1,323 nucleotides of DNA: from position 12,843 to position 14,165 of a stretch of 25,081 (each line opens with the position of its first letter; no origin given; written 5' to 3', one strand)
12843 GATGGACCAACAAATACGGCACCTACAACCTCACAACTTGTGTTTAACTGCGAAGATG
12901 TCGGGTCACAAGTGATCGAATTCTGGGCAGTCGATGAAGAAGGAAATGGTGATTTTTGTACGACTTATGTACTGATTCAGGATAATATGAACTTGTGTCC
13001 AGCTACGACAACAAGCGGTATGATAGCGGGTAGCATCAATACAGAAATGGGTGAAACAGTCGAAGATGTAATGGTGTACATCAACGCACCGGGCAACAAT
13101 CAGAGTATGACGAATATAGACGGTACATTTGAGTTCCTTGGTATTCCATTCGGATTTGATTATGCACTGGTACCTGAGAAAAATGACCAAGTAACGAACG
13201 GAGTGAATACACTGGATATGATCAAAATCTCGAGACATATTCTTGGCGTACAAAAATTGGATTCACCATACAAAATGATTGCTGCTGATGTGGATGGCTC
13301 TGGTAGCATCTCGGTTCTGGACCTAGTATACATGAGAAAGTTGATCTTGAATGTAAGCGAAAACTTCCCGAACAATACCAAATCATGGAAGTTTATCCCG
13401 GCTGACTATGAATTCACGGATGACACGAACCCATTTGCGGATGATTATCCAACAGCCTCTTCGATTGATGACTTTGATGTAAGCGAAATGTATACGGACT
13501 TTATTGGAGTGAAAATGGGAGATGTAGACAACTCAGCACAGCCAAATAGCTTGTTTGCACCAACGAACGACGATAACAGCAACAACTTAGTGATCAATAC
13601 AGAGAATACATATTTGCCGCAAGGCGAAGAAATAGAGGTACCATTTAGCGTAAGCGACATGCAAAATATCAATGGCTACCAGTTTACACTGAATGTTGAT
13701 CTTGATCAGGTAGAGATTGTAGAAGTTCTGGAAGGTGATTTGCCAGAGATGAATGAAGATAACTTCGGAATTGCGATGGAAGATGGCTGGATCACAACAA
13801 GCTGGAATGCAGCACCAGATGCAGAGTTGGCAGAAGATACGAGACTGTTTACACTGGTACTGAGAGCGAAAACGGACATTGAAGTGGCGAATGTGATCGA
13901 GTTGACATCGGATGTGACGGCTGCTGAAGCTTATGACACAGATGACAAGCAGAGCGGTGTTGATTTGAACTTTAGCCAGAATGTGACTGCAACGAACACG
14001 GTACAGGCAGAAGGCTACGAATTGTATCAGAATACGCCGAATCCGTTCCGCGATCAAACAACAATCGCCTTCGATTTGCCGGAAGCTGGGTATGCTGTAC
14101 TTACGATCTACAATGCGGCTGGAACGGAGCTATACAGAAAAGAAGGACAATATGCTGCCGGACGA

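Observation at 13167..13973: Dockerin-like plus cohesin-like module pair in the same polypeptide, upstream of a T9SS type A CTD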

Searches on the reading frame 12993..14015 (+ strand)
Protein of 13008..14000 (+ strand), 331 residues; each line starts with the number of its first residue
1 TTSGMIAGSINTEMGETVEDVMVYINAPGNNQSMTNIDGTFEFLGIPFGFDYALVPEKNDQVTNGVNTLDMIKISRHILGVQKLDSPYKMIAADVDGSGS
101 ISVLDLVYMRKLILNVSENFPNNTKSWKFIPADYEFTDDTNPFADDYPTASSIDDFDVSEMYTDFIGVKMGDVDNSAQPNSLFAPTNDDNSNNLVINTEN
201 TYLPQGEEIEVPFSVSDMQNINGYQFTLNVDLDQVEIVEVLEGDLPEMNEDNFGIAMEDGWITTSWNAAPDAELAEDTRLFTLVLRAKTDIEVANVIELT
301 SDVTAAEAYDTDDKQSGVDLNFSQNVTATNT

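Call 11: find_homologous_proteins(query=window:13008-14000:+, max_evalue=0.001)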
Query window:13008-14000:+ (331 aa): 178 proteins with E <= 0.001 among 1519 candidates; the best 120 are listed.
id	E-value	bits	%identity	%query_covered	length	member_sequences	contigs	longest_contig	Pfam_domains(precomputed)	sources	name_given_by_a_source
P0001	9.5e-65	237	40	96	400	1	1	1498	-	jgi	jgi:hypothetical protein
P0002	4.2e-64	235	41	89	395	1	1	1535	PF00404.25,PF00963.25,PF18962.8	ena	-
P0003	1.6e-63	233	40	96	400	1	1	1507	-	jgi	jgi:hypothetical protein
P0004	8.7e-63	231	41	93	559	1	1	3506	PF18962.8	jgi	jgi:hypothetical protein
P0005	1.2e-62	230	39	98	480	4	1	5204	PF00963.25,PF18962.8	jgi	jgi:hypothetical protein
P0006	6.3e-62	228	40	96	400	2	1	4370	PF13620.13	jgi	jgi:hypothetical protein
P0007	6.8e-62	228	40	98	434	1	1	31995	PF00963.25,PF18962.8,PF13620.13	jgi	jgi:hypothetical protein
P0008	8.2e-62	227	44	97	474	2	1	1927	PF13620.13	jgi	jgi:hypothetical protein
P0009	1.0e-61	227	40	96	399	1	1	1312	PF00963.25,PF18962.8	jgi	jgi:hypothetical protein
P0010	1.9e-61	226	39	98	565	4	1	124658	PF00963.25,PF18962.8,PF13620.13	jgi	jgi:hypothetical protein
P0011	2.0e-61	226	40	96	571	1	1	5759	PF23237.2,PF00404.25,PF00963.25,PF18962.8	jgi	-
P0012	4.8e-61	225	38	96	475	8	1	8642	PF13620.13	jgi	jgi:hypothetical protein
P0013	5.8e-61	225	41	88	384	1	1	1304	-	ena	-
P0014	6.4e-61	224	39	96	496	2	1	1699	PF18962.8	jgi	jgi:hypothetical protein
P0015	1.3e-60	223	42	96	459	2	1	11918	PF00963.25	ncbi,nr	ncbi:MAG TPA: cohesin domain-containing protein, partial [Saprospiraceae bacterium]|nr:cohesin domai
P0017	1.9e-60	223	39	96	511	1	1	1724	PF00963.25,PF18962.8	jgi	-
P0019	2.2e-60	223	39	98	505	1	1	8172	PF00963.25,PF18962.8,PF13620.13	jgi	jgi:hypothetical protein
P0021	1.3e-59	220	39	54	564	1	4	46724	PF00404.25,PF13620.13,PF17210.10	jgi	-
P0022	3.4e-59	219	38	98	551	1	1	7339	PF00963.25,PF18962.8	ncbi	ncbi:MAG: cohesin domain-containing protein, partial [Saprospiraceae bacterium]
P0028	5.7e-58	215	43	93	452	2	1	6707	PF13715.13,PF00404.25,PF13620.13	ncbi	-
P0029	9.7e-58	214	38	96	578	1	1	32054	PF00404.25,PF02494.23,PF18962.8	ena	-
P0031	5.1e-57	212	41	98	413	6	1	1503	PF00963.25,PF18962.8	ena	-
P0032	1.3e-56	210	39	97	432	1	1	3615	PF00404.25,PF18962.8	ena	-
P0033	1.5e-56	210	43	85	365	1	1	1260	PF00404.25,PF18962.8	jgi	jgi:hypothetical protein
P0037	3.0e-55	206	39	89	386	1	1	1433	PF00963.25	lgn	-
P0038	8.5e-55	204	41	82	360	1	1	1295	PF00963.25,PF18962.8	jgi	jgi:hypothetical protein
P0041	6.5e-54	201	38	97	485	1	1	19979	PF00963.25,PF13620.13,PF17210.10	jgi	jgi:hypothetical protein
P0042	1.0e-53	201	38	98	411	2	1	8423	PF00404.25,PF18962.8,PF13620.13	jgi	-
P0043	3.3e-53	199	39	97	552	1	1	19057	PF00404.25,PF18962.8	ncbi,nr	ncbi:MAG: T9SS type A sorting domain-containing protein [Saprospiraceae bacterium]|nr:T9SS type A so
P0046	8.2e-53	198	36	96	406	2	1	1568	PF00963.25,PF18962.8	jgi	-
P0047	8.4e-53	198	39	94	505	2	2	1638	PF00963.25,PF18962.8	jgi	jgi:hypothetical protein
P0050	7.1e-52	195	38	93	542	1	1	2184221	PF00963.25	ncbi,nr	ncbi:MAG: T9SS type A sorting domain-containing protein [Saprospiraceae bacterium]|nr:T9SS type A so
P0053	6.5e-51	191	37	98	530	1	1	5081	PF00404.25,PF18962.8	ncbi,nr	ncbi:MAG: hypothetical protein DHS20C17_34090 [Cyclobacteriaceae bacterium]|nr:MAG: hypothetical pro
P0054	1.0e-50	191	37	96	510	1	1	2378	PF00404.25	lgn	-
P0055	1.3e-50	191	39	80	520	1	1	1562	PF02494.23,PF00963.25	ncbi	ncbi:MAG: HYR domain-containing protein, partial [Bacteroidota bacterium]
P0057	2.0e-50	190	38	79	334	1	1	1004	PF00404.25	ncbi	ncbi:MAG: hypothetical protein EAZ17_10130, partial [Sphingobacteriales bacterium]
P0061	1.2e-48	184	35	98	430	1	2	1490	PF00963.25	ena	-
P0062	4.6e-48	182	35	97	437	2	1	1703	PF00404.25,PF18962.8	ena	-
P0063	5.7e-48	182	39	84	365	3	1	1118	PF00963.25,PF18962.8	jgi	jgi:hypothetical protein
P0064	1.1e-47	181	37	96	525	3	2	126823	PF00963.25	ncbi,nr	ncbi:MAG: T9SS type A sorting domain-containing protein, partial [Saprospiraceae bacterium]|nr:T9SS 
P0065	1.8e-47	180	33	95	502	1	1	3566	PF00963.25,PF18962.8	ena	-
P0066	2.2e-47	180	39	92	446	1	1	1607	PF00404.25,PF18962.8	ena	-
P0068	4.7e-47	179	34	97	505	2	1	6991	PF00404.25,PF18962.8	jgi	-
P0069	9.4e-47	178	37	85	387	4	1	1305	PF00404.25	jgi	jgi:hypothetical protein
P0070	1.4e-46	177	36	97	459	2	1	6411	PF00963.25,PF18962.8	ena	-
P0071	1.6e-46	177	32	96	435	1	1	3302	PF00404.25,PF18962.8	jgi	jgi:hypothetical protein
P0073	2.4e-46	176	38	84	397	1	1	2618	PF00404.25,PF18962.8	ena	-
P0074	2.7e-46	176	36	92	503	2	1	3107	PF00404.25,PF00963.25,PF13620.13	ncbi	ncbi:MAG: cohesin domain-containing protein, partial [Saprospiraceae bacterium]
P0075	1.2e-45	174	38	76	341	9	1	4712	PF00963.25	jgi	jgi:hypothetical protein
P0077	1.6e-45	174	39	81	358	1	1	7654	PF00404.25,PF00963.25,PF18962.8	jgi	jgi:hypothetical protein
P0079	9.2e-45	171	42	73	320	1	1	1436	PF00963.25,PF18962.8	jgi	jgi:hypothetical protein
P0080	1.6e-44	171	35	90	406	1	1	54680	PF00404.25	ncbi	ncbi:MAG: dockerin type I domain-containing protein, partial [Saprospiraceae bacterium]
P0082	4.5e-44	169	38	79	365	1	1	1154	PF00963.25,PF18962.8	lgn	-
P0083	5.8e-44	169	39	93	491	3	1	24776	PF00404.25,PF18962.8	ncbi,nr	ncbi:MAG: T9SS type A sorting domain-containing protein, partial [Bacteroidia bacterium]|nr:T9SS typ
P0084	1.8e-43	167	34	87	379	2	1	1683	PF00404.25,PF18962.8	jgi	jgi:hypothetical protein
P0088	2.4e-42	163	38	79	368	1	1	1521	PF00404.25,PF00963.25,PF18962.8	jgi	jgi:hypothetical protein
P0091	1.8e-41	161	40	79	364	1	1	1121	PF00404.25,PF18962.8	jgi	-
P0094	3.7e-41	159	37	92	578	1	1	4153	PF00404.25,PF18962.8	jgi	jgi:hypothetical protein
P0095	4.2e-41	159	41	73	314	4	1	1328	PF00963.25,PF18962.8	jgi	jgi:hypothetical protein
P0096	4.5e-41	159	38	80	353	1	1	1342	PF00963.25,PF18962.8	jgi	-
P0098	9.0e-41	158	41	70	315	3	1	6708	PF00963.25,PF18962.8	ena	-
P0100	1.9e-40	157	41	73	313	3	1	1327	PF00963.25,PF18962.8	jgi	jgi:hypothetical protein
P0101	3.0e-40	156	41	70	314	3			PF00404.25,PF18962.8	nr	nr:T9SS type A sorting domain-containing protein [Haliscomenobacter sp.]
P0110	1.6e-38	151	34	95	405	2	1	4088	PF00404.25,PF18962.8,PF13620.13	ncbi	-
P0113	6.9e-38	149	40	72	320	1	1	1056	PF00963.25,PF18962.8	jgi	jgi:hypothetical protein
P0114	9.7e-38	148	37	77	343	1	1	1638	PF00963.25,PF18962.8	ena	-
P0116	6.8e-37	145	38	68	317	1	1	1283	PF00404.25,PF13620.13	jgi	jgi:Dockerin type I domain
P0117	8.9e-37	145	47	53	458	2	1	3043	-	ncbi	-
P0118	9.5e-37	145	44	53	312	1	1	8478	-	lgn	-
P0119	1.0e-36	145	38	77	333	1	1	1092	PF00963.25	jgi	jgi:hypothetical protein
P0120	2.2e-36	144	30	96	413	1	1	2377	PF00404.25,PF18962.8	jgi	jgi:hypothetical protein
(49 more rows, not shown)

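Call 28: find_related_loci(query=A2, collection=genome_contigs, flank=10000)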
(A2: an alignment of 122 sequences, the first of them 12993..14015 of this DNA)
Query A2 (341 aa) in genome_contigs; peptide patterns used: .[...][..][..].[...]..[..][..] (x = any residue, [..] = any of these).
599 stretches matched a pattern (row limit reached: there are more); 595 encode a relative of the query (tblastn E <= 1e-3); the best 80 are kept; 80 distinct loci.
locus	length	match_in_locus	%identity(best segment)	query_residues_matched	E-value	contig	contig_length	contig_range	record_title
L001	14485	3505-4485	49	1-327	1e-92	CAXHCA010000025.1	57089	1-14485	MAG TPA_asm: uncultured Saprospiraceae bacterium isolate SRR12479962_binner123_Refined_1 genome assembly, contig: ERZ487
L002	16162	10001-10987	45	1-327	4e-85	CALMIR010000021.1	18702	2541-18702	MAG TPA_asm: uncultured Saprospirales bacterium isolate SRR2107183_bin.93_CONCOCT_v1.1_MAG genome assembly, contig: ERZ7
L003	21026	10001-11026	41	1-341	8e-82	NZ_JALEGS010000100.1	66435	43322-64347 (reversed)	MAG: Phaeodactylibacter sp. isolate HH_bin12 k97_142602, whole genome shotgun sequence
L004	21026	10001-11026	40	1-341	5e-82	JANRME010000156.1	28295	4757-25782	MAG: Saprospiraceae bacterium isolate bins.38 k141_1614591, whole genome shotgun sequence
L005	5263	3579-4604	41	1-341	7e-82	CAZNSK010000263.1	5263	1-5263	MAG TPA_asm: uncultured Phaeodactylibacter sp. isolate SRP141376_co5_212 genome assembly, contig: NODE_36367_length_5263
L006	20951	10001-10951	42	11-327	4e-81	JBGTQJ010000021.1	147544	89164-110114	MAG: Saprospiraceae bacterium isolate WDNA11_bin.10.permissive NODE_21_length_147544_cov_12.093044, whole genome shotgun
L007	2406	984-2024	40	1-334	3e-83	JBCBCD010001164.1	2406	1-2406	MAG: Bacteroidota bacterium isolate J06592_3 NODE_8733_length_2406_cov_5.700978, whole genome shotgun sequence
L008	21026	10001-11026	41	1-341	9e-81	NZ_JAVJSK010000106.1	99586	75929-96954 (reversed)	MAG: Phaeodactylibacter sp. isolate G1-WW12-15 k141_36190, whole genome shotgun sequence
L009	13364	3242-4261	43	2-337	2e-79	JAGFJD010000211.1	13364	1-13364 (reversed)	MAG: Phaeodactylibacter sp. isolate mag.14 k127_4386232, whole genome shotgun sequence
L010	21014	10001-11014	43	1-339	3e-79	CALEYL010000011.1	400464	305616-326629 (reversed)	MAG TPA_asm: uncultured Saprospiraceae bacterium isolate SRR6227243_bin.63_CONCOCT_v1.1_MAG genome assembly, contig: ERZ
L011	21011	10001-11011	41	1-338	7e-78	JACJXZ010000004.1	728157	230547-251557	MAG: Lewinellaceae bacterium isolate HK-STAS-BACT-25 HK-STAS-BACT-25_4, whole genome shotgun sequence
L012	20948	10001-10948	42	1-314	2e-76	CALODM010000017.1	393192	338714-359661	MAG: uncultured Bacteroidota bacterium isolate HOU_bin.0071 genome assembly, contig: contig_1999, whole genome shotgun s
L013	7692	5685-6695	40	2-338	2e-75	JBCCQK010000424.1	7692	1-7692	MAG: Bacteroidota bacterium isolate P01_D01_bin.150 k141_2140302_length_7692_cov_9.9503, whole genome shotgun sequence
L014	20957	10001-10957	43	11-329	3e-75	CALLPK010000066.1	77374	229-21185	MAG: uncultured Saprospiraceae bacterium isolate H3_Bin_Bin_89_1 genome assembly, contig: c_000000266475, whole genome s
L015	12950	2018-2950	42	2-314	6e-75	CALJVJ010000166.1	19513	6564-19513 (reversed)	MAG: uncultured Saprospiraceae bacterium isolate H3_Bin_Bin_212_1_1 genome assembly, contig: c_000000407911, whole genom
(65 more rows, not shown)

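Call 29: predict_structure(alignment_id=A2)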
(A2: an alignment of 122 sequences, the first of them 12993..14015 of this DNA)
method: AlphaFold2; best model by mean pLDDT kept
length: 341 residues; sequences in the alignment: 122
mean_pLDDT: 93.8   pTM: 0.89
mean pLDDT of the five models: 93.8, 93.8, 93.5, 93.5, 93.4
residues with pLDDT >= 90: 305; 70-90: 15; 50-70: 11; < 50: 10
segments of 3 or more residues with pLDDT < 50: 333-341
pLDDT, mean of each block of 10 residues (from residue 1): 77 98 98 92 97 97 96 98 97 98 97 98 94 98 97 97 97 98 88 77 98 98 97 98 98 97 97 95 97 98 97 96 93 46 42
secondary structure, 60 per line:
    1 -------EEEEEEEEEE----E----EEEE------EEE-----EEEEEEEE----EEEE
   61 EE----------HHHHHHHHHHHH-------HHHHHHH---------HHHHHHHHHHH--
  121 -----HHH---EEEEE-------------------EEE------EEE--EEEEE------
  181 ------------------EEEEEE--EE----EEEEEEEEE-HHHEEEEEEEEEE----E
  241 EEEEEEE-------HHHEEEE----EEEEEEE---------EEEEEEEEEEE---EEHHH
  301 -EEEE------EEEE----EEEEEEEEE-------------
elements in order: E8-17 E27-30 E37-39 E45-52 E57-62 H73-84 H92-98 H108-118 E132-136 E156-158 E165-167 E170-174 E199-204 E213-221 E226-235 E240-247 E258-261 E266-272 E282-292 E302-305 E312-315 E320-328

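Call 33: fold_search(model_id=the predicted structure, library=pdb)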
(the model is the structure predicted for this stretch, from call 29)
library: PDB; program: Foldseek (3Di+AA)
matches with E <= 10: 1950; with E <= 0.001: 75
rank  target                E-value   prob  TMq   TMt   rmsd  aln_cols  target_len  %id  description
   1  1aoh_B                1.5e-07  1.00  0.27  0.58   7.2       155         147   15  SINGLE COHESIN DOMAIN FROM THE SCAFFOLDING PROTEIN CIPA OF THE CLOSTRIDIUM THERMOCELLUM CELLULOSOME (released 1998-07-08)
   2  3rkp_B                2.7e-07  1.00  0.25  0.25  13.4       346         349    8  Crystal structure of BcpA*(D312A), the major pilin subunit of Bacillus cereus (released 2012-05-30)
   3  1aoh_A                3.2e-07  1.00  0.27  0.59   7.1       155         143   15  SINGLE COHESIN DOMAIN FROM THE SCAFFOLDING PROTEIN CIPA OF THE CLOSTRIDIUM THERMOCELLUM CELLULOSOME (released 1998-07-08)
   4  4uyq_A                3.8e-07  1.00  0.25  0.55   8.3       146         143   16  High resolution structure of the third cohesin ScaC in complex with the ScaB dockerin with a mutation in the C-termina (released 2015-04-15)
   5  4uyp_C                4.0e-07  1.00  0.28  0.60   4.8       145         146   17  High resolution structure of the third cohesin ScaC in complex with the ScaB dockerin with a mutation in the N-termina (released 2015-04-15)
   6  4dh2_A                4.8e-07  1.00  0.31  0.63   3.4       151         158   16  Crystal structure of Coh-OlpC(Cthe_0452)-Doc435(Cthe_0435) complex: A novel type I Cohesin-Dockerin complex from Clost (released 2012-11-28)
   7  4dh2_C                5.1e-07  1.00  0.32  0.65   3.4       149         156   17  Crystal structure of Coh-OlpC(Cthe_0452)-Doc435(Cthe_0435) complex: A novel type I Cohesin-Dockerin complex from Clost (released 2012-11-28)
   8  6kgc_A                5.7e-07  1.00  0.28  0.62   4.8       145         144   12  Crystal structure of CaDoc0917(R49D)-CaCohA2 complex at pH 5.4 (released 2020-07-08)
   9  3ul4_A                6.7e-07  1.00  0.32  0.70   3.0       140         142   19  Crystal structure of Coh-OlpA(Cthe_3080)-Doc918(Cthe_0918) complex: A novel type I Cohesin-Dockerin complex from Clost (released 2012-11-28)
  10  4fl4_I                6.7e-07  1.00  0.30  0.32   4.3       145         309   16  Scaffoldin conformation and dynamics revealed by a ternary complex from the Clostridium thermocellum cellulosome (released 2012-06-27)
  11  4uyp_A                9.0e-07  1.00  0.26  0.57   7.5       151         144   15  High resolution structure of the third cohesin ScaC in complex with the ScaB dockerin with a mutation in the N-termina (released 2015-04-15)
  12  2jh2_A                9.5e-07  1.00  0.27  0.59   4.5       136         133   18  X-ray crystal structure of a cohesin-like module from Clostridium perfringens (released 2007-11-06)
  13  3kcp_A                1.1e-06  1.00  0.30  0.33   4.2       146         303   14  Crystal structure of interacting Clostridium thermocellum multimodular components (released 2010-02-09)
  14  4ums                  1.4e-06  1.00  0.29  0.58   4.7       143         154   20  The crystal structure of the seventh ScaB type I cohesin from Pseudobacteroides cellulosolvens (released 2015-05-06)
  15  2xdh                  1.8e-06  1.00  0.27  0.61   4.9       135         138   21  Non-cellulosomal cohesin from the hyperthermophilic archaeon Archaeoglobus fulgidus (released 2010-05-26)
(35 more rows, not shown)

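Call 51: find_encoding_contigs(protein=P0118, flank=3000, max_places=2)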
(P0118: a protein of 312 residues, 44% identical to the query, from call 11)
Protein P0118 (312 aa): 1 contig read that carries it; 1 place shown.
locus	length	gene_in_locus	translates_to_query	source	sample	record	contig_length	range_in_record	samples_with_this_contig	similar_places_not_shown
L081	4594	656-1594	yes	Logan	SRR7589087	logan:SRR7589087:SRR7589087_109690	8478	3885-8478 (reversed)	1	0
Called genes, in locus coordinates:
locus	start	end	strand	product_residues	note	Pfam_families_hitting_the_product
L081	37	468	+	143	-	PF14126:DUF4293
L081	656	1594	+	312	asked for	-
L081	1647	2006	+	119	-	-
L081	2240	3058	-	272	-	PF17660:BTRD1 (faint)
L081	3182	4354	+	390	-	PF07075:NamZ_N, PF20732:NamZ_C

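Call 52: find_encoding_contigs(protein=P0117, flank=3000, max_places=2)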
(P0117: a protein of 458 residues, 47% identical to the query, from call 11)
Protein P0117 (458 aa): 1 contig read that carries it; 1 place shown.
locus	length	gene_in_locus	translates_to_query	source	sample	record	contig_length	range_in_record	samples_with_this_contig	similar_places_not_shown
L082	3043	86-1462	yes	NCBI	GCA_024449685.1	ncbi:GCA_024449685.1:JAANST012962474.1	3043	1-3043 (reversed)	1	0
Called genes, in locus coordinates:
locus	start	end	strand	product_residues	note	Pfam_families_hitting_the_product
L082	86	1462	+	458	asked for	-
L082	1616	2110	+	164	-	PF07366:SnoaL, PF12680:SnoaL_2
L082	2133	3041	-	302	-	?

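Call 53: search_protein_representatives(alignment_id=A2)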
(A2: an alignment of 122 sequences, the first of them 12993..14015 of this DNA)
Query: 122 sequences, 496 profile positions. Proteins with E-value up to 0.001 (for the whole library): 349711; up to 1e-10: 119875; up to 1e-30: 10247. The best 150 are listed.
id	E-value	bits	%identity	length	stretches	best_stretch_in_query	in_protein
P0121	0.0e+00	1012.9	-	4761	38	13-493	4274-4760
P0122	1.1e-276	934.7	-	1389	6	4-271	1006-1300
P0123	1.2e-268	908.2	-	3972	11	6-495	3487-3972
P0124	1.2e-223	759.8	-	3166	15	6-494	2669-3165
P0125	1.4e-222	756.2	-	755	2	80-493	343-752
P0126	3.6e-222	754.9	-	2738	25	67-494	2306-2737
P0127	1.4e-221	752.9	-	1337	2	10-495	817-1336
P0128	6.6e-221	750.7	-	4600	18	10-494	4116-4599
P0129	6.7e-221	750.7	-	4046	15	10-493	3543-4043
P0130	2.4e-218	742.3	-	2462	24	64-494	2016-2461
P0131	2.8e-216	735.4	-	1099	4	9-418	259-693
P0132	2.3e-214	729.2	-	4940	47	8-126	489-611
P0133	2.1e-213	725.9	-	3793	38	5-494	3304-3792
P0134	3.3e-212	722.0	-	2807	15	13-494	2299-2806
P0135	2.9e-211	718.9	-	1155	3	10-403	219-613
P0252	1.3e-175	601.3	-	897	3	5-419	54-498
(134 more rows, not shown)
